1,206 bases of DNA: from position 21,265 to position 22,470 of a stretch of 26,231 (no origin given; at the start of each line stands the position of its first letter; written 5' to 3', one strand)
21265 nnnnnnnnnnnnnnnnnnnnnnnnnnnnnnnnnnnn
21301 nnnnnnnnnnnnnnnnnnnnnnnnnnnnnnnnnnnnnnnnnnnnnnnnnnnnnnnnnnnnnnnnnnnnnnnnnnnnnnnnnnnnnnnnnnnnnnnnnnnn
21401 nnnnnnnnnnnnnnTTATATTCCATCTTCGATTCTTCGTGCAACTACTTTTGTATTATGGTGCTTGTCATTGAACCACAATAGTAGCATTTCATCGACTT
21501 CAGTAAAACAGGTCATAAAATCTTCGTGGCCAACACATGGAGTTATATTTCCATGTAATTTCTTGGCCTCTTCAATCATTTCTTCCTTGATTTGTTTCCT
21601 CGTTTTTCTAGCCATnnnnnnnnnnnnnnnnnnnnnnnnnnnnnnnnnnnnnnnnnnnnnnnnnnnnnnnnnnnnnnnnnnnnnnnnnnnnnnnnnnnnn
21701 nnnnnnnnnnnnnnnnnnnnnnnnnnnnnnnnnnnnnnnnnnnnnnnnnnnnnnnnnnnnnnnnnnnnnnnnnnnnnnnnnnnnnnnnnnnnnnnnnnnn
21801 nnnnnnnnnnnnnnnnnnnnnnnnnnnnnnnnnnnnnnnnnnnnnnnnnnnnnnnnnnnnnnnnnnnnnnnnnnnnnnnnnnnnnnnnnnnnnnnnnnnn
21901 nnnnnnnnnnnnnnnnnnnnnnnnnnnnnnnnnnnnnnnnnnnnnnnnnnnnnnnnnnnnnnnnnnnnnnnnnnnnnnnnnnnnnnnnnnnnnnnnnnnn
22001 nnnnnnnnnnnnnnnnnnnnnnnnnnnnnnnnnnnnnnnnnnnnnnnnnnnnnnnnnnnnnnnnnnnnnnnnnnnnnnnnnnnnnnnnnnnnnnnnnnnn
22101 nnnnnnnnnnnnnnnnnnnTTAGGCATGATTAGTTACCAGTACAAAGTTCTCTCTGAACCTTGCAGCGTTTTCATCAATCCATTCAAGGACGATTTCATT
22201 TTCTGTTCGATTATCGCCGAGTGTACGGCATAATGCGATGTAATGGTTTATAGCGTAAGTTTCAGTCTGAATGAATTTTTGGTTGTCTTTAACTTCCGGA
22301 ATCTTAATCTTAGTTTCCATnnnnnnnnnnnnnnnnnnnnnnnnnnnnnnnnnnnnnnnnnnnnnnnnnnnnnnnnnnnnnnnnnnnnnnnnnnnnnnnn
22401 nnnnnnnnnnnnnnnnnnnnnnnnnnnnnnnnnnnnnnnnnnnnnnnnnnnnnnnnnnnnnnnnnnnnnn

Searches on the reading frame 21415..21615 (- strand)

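Call 87: search_protein_families(library=pfam, proteins=[window:21415-21615:-], max_evalue=0.05)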
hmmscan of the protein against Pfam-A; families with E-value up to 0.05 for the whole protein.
window:21415-21615:- (66 aa): 2 families
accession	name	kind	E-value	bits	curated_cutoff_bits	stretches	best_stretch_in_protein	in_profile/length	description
PF21585.2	A-ATP_synth_H_N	-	0.0086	16.5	27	1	7-20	31-44/46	Archaeal A-ATP synthase, subunit H, N-terminal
PF10622.14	Ehbp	-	0.037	14.5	27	0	10-43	41-74/77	Energy-converting hydrogenase B subunit P (EhbP)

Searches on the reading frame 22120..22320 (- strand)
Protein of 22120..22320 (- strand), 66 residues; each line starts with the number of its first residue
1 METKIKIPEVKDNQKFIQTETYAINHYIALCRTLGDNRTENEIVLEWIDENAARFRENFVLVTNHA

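Call 87: search_protein_families(library=pfam, proteins=[window:22120-22320:-], max_evalue=0.05)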
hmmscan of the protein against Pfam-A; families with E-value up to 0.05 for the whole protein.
window:22120-22320:- (66 aa): 1 family
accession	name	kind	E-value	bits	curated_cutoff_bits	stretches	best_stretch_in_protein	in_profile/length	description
PF07820.17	TraC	-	0.049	14.4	27.7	1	27-57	31-61/88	TraC-like protein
